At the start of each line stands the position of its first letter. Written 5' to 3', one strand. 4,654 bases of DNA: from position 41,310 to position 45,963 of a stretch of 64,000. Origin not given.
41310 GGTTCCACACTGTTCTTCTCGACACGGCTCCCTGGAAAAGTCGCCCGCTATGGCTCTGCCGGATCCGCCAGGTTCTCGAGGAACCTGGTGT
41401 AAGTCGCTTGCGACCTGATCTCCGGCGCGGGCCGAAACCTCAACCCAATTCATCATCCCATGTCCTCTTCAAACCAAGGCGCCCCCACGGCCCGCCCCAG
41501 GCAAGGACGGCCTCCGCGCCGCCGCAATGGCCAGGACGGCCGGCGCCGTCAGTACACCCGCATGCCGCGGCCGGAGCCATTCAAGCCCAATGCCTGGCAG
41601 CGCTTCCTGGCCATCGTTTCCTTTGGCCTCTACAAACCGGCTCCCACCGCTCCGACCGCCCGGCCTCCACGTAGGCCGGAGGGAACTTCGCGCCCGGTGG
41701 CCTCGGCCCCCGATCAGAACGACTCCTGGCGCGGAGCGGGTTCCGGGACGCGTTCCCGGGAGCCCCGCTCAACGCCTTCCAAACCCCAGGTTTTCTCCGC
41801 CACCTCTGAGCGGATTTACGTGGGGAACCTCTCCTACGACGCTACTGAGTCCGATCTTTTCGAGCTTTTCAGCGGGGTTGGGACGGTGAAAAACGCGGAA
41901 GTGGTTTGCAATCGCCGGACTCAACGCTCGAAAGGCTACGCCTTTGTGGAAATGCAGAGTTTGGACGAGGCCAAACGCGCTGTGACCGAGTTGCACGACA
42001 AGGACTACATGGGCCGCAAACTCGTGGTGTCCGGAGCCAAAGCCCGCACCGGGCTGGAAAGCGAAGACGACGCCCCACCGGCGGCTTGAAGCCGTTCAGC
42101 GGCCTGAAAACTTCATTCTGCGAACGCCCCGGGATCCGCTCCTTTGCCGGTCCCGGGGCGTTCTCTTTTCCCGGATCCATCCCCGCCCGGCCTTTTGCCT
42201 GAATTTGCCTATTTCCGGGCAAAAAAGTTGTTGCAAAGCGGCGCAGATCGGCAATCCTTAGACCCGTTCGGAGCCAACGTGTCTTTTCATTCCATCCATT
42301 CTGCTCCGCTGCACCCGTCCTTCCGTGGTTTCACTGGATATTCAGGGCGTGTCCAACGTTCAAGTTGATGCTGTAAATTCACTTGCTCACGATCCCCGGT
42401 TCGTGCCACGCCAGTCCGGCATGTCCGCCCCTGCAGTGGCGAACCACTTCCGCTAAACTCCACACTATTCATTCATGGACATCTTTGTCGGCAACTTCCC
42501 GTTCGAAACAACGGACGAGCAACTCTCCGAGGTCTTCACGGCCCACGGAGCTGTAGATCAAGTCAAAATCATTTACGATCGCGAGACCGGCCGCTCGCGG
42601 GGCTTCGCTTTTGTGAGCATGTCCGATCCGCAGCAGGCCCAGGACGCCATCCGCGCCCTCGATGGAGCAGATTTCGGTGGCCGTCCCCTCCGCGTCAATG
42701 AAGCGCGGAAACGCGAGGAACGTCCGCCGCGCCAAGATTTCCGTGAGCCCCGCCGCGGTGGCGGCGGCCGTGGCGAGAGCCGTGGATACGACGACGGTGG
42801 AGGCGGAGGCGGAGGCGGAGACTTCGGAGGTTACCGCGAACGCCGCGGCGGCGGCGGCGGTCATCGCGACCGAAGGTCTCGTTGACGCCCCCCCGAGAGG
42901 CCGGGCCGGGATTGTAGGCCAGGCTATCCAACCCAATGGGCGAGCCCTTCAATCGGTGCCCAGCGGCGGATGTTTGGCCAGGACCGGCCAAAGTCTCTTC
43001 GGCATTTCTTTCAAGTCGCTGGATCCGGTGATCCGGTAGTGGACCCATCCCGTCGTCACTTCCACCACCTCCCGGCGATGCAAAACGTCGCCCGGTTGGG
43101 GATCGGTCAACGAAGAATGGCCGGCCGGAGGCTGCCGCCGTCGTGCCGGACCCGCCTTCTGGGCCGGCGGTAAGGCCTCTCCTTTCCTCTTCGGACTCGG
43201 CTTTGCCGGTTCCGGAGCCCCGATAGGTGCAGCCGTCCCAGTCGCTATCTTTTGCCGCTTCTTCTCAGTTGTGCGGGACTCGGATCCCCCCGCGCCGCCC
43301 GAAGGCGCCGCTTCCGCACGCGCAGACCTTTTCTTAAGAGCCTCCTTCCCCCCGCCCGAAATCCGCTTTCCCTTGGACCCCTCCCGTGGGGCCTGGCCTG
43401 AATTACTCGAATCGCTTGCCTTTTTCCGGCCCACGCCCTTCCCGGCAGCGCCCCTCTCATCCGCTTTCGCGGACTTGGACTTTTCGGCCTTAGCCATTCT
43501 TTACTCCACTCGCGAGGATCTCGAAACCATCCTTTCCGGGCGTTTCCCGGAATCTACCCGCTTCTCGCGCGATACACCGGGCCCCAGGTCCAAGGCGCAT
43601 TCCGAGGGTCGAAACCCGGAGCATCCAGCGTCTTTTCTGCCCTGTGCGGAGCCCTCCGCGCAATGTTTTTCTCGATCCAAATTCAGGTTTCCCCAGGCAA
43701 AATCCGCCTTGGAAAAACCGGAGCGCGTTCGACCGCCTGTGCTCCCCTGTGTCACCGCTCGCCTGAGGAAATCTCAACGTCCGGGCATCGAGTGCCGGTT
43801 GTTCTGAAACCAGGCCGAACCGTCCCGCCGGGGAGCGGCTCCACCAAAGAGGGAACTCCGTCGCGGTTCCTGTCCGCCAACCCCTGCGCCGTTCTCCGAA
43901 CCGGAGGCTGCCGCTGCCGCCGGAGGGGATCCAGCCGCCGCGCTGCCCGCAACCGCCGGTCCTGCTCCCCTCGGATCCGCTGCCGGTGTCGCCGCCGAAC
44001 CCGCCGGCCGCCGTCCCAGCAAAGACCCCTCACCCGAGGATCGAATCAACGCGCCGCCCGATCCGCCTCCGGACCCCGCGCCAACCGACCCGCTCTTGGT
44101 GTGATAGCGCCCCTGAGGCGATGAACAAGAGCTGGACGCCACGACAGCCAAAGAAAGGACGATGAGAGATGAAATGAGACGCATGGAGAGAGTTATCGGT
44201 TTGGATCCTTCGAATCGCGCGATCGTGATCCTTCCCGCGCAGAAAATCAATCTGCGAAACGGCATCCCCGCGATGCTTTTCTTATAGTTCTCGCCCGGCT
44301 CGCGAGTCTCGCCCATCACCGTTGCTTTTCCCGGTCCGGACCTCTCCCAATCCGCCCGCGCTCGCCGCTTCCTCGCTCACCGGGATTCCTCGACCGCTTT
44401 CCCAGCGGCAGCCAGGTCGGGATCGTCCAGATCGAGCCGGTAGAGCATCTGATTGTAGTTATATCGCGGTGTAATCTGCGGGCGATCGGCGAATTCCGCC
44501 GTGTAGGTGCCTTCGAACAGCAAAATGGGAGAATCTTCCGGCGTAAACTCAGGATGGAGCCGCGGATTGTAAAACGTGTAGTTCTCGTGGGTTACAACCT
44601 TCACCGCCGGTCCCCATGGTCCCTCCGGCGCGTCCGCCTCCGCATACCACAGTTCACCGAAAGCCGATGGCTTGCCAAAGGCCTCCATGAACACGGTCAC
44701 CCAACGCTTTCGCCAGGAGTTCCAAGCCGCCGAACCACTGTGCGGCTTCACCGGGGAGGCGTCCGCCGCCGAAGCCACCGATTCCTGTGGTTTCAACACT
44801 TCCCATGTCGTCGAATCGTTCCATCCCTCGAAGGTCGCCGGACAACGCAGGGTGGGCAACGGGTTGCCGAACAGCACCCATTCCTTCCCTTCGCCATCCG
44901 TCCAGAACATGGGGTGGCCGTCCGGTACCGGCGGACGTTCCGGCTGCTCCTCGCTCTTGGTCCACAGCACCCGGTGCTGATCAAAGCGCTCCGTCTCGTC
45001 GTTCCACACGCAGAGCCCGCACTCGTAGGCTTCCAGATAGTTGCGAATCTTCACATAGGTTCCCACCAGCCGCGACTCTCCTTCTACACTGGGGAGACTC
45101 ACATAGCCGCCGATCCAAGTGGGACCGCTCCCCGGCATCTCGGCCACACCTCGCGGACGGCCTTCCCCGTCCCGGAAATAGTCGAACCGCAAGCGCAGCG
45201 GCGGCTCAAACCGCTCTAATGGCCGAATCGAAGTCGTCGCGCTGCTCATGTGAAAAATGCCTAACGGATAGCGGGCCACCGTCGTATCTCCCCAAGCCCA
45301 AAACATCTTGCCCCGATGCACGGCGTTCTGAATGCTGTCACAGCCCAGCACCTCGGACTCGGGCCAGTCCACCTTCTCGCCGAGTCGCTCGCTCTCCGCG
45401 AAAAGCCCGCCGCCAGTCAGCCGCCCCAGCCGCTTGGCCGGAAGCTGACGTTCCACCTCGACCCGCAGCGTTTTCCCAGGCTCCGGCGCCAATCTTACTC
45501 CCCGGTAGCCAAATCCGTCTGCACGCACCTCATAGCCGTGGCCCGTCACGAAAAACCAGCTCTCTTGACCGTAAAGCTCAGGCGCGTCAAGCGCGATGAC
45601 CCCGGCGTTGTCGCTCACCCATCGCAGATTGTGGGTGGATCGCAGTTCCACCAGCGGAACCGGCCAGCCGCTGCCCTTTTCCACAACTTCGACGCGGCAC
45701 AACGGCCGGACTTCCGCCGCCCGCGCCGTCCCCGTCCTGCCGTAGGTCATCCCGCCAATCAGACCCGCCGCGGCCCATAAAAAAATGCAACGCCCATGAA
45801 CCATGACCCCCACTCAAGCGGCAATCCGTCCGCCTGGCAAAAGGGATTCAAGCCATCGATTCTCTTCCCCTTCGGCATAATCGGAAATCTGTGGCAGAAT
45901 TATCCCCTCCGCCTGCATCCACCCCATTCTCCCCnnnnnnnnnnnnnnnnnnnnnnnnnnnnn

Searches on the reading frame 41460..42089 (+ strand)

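Call 9: search_protein_families(library=pfam, proteins=[window:41460-42089:+], max_evalue=0.1)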
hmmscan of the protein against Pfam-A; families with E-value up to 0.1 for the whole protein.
window:41460-42089:+ (209 aa): 2 families
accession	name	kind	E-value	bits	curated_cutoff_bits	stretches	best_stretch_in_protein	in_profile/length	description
PF00076.28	RRM_1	-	2.5e-22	78.9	20.7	1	119-188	1-69/70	RNA recognition motif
PF13893.12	RRM_5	-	0.0011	19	27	1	115-194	25-100/125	RNA recognition motif. (a.k.a. RRM, RBD, or RNP domain)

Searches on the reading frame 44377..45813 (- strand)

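Call 9: search_protein_families(library=pfam, proteins=[window:44377-45813:-], max_evalue=0.1)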
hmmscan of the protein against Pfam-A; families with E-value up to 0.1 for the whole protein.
window:44377-45813:- (478 aa): 1 family
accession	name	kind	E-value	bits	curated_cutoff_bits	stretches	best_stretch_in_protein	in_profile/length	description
PF13810.12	DUF4185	-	0.001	18.8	39.5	1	326-432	201-295/309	Domain of unknown function (DUF4185)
